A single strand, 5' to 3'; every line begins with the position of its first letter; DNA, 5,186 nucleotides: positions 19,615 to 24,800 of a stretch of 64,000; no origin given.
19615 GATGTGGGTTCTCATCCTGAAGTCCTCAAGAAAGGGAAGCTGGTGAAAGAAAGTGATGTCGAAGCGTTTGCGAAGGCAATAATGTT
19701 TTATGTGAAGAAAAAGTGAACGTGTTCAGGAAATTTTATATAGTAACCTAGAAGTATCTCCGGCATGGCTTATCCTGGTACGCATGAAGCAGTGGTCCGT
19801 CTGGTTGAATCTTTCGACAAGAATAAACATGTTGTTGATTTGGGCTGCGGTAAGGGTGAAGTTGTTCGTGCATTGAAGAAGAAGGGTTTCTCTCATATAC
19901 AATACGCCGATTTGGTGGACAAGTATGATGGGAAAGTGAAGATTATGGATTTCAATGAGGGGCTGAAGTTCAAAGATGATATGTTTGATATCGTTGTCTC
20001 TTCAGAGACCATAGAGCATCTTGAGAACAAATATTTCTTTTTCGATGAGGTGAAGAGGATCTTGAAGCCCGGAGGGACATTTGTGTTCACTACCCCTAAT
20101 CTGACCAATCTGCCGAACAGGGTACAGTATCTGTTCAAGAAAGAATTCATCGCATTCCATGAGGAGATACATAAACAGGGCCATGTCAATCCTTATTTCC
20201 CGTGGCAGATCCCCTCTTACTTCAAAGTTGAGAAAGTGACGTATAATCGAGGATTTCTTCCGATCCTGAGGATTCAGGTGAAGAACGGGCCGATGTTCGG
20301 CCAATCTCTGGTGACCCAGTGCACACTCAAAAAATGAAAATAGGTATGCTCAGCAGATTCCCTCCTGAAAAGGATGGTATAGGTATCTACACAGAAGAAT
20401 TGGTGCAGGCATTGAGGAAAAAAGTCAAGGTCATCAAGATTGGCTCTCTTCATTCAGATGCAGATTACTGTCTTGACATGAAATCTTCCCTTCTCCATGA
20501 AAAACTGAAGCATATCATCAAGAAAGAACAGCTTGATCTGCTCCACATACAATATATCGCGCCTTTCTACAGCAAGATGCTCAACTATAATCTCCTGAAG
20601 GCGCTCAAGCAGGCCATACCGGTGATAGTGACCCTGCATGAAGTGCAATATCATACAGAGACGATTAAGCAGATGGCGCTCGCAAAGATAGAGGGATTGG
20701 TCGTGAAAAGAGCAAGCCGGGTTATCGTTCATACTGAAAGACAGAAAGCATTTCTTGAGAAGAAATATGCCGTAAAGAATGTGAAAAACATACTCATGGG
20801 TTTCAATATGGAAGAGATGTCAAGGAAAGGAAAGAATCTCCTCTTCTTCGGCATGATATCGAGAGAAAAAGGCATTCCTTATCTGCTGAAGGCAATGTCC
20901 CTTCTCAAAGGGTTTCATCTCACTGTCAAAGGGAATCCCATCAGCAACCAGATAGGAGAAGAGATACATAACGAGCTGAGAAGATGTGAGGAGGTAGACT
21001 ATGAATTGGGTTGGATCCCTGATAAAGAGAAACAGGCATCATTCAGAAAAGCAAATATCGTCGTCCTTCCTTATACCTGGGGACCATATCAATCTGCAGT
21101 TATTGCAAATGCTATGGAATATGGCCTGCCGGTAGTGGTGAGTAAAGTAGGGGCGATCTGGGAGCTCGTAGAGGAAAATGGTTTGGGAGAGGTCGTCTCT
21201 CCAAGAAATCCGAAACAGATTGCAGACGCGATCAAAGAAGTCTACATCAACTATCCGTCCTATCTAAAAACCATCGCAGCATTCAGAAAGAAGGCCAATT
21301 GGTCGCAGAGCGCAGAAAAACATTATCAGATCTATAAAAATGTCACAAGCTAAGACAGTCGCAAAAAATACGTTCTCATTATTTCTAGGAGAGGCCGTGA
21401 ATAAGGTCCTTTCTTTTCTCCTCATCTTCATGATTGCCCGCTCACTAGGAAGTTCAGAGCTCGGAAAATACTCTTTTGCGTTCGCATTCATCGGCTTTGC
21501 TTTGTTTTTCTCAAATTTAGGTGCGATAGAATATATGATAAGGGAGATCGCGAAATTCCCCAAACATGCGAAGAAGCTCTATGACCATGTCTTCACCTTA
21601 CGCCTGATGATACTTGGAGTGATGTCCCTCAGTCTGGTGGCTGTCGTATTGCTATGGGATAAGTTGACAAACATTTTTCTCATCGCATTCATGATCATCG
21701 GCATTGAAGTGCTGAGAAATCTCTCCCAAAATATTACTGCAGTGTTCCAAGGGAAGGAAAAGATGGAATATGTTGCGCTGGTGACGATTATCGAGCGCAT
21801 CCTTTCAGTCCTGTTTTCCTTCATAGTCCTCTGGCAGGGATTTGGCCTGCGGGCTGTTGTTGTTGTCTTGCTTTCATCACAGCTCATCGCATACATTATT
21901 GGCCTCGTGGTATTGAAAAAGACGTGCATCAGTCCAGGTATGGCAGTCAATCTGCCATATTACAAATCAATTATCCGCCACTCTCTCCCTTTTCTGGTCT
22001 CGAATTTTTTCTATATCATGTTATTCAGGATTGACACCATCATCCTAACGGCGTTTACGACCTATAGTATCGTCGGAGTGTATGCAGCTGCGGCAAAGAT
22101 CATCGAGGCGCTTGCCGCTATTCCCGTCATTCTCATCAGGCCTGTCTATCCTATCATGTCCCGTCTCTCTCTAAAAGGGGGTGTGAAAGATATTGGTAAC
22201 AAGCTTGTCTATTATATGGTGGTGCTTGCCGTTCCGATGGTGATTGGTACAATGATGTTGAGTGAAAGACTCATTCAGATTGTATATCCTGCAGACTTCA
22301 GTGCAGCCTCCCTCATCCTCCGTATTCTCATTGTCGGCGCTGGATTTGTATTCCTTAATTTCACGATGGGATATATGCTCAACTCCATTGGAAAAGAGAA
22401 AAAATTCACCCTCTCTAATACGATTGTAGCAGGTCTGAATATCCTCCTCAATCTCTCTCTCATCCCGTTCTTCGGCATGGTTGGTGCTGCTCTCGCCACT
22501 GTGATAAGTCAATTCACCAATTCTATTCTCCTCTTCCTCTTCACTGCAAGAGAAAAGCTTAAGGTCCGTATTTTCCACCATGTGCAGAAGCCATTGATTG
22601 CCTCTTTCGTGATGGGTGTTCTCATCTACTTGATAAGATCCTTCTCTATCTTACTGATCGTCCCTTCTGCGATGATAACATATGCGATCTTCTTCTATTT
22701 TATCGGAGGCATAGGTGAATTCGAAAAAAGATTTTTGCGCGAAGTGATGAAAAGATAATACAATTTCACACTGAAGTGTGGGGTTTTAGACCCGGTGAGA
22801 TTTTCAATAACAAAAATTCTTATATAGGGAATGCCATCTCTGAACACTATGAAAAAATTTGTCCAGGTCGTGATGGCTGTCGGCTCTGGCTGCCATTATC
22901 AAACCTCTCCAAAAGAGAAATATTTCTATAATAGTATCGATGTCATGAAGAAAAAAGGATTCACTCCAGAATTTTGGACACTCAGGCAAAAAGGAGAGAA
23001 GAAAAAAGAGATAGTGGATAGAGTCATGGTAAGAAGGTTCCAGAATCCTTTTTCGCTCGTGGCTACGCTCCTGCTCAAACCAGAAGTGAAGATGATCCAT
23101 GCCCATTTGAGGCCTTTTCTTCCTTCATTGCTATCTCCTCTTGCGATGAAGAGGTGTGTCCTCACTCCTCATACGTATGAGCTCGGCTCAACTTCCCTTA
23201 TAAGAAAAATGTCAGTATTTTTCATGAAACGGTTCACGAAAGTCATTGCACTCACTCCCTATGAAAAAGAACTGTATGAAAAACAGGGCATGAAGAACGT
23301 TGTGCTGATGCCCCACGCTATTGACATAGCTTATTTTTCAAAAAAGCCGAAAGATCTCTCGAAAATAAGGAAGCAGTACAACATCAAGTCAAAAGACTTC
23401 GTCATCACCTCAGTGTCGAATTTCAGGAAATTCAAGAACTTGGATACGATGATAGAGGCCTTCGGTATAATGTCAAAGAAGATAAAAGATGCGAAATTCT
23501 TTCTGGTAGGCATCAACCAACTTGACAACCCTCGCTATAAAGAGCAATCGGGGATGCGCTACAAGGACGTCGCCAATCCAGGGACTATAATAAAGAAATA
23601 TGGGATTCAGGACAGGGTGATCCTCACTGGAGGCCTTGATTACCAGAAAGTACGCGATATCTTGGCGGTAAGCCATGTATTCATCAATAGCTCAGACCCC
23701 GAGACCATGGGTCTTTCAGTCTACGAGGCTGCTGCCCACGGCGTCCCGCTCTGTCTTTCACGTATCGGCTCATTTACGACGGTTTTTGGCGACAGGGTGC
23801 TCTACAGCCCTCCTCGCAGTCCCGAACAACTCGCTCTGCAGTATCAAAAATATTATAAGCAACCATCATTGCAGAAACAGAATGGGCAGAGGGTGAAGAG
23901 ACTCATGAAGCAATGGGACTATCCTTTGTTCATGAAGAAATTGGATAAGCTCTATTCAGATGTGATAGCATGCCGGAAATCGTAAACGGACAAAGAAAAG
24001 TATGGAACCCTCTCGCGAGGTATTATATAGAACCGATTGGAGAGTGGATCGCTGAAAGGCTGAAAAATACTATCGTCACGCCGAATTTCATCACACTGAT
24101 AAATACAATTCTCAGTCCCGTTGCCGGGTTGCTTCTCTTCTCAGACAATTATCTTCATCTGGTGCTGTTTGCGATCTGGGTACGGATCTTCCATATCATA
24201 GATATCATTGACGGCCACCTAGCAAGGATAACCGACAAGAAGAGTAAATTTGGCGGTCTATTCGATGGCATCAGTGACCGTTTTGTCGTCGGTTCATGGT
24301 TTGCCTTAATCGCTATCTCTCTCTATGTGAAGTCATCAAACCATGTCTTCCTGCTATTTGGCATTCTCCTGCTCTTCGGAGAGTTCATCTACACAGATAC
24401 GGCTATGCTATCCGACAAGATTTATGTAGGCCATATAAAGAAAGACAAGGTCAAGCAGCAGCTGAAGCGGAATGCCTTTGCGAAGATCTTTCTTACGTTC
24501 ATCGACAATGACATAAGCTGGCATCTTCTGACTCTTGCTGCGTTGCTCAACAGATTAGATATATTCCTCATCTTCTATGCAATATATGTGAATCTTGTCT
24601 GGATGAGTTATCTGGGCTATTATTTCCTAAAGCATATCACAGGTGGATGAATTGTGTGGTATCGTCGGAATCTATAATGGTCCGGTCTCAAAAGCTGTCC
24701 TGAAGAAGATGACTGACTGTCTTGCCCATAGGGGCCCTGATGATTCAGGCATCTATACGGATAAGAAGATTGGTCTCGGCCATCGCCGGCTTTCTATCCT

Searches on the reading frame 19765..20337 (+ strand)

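Call 16: search_protein_families(library=pfam, proteins=[window:19765-20337:+], max_evalue=0.00001)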
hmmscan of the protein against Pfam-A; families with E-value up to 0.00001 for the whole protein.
window:19765-20337:+ (190 aa): 7 families
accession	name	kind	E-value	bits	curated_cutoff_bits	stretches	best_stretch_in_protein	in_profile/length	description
PF13489.12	Methyltransf_23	-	4.1e-17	62.8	27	1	9-114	12-122/164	Methyltransferase domain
PF08241.18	Methyltransf_11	-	3.2e-15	57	21.2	1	24-108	1-95/95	Methyltransferase domain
PF13847.12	Methyltransf_31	-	1.9e-14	54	27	1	57-125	57-127/145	Methyltransferase domain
PF13649.12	Methyltransf_25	-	6.1e-11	43.3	27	1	23-104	1-97/97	Methyltransferase domain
PF08242.18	Methyltransf_12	-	7.2e-09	36.7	30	1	24-106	1-98/98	Methyltransferase domain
PF05148.21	Methyltransf_8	-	3.9e-08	33.9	27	1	10-108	63-156/219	Hypothetical methyltransferase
PF07021.18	MetW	-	9.6e-06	25.8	21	0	18-121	12-120/193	Methionine biosynthesis protein MetW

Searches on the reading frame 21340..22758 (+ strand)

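Call 17: search_protein_families(library=pfam, proteins=[window:21340-22758:+], max_evalue=0.00001)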
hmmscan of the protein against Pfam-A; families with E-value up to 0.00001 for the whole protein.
window:21340-22758:+ (472 aa): 3 families
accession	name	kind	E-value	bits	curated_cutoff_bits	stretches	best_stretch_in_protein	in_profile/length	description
PF01943.22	Polysacc_synt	-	3.1e-29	102.7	28.2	1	7-276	1-273/274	Polysaccharide biosynthesis protein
PF13440.11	Polysacc_synt_3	-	4.3e-16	59.4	23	1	32-321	2-289/293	Polysaccharide biosynthesis protein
PF03023.19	MurJ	-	6.8e-06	25.4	27.4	1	77-437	52-437/451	Lipid II flippase MurJ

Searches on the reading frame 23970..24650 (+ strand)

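Call 17: search_protein_families(library=pfam, proteins=[window:23970-24650:+], max_evalue=0.00001)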
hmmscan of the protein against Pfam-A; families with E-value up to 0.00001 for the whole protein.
window:23970-24650:+ (226 aa): 1 family
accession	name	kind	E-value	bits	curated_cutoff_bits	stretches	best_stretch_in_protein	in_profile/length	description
PF01066.26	CDP-OH_P_transf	-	1.3e-13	52.1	22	1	36-189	2-145/152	CDP-alcohol phosphatidyltransferase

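Call 96: search_protein_families(library=ncbifam, proteins=[window:23970-24650:+], max_evalue=0.00001)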
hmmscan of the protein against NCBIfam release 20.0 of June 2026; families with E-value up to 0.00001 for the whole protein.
window:23970-24650:+ (226 aa): 6 families
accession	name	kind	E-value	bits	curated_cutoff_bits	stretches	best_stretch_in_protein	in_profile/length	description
NF045883.1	PIPSynth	equivalog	4e-17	62.5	170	1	17-128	4-114/197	phosphatidylinositol phosphate synthase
NF040950.1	archin_ph_syn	equivalog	1.3e-15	57.8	180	1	17-135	5-117/191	archaetidylinositol phosphate synthase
NF041135.1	IPPtranDIPPsyn_Thcocales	equivalog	6.2e-14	51.8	580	1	23-204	238-415/419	bifunctional L-myo-inositol-1-phosphate cytidylyltransferase/CDP-L-myo-inositol myo-inositolphosphotransferase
NF052561.1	PIPSynBT1523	equivalog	5.5e-07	29.5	350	1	31-131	20-126/232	hypothetical protein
TIGR00560.1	pgsA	equivalog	5e-06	27.1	109.1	1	37-129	3-98/183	CDP-diacylglycerol--glycerol-3-phosphate 3-phosphatidyltransferase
NF053678.1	ClpnSynClsA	equivalog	9.2e-06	26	240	0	36-113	4-80/180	cardiolipin synthase ClsA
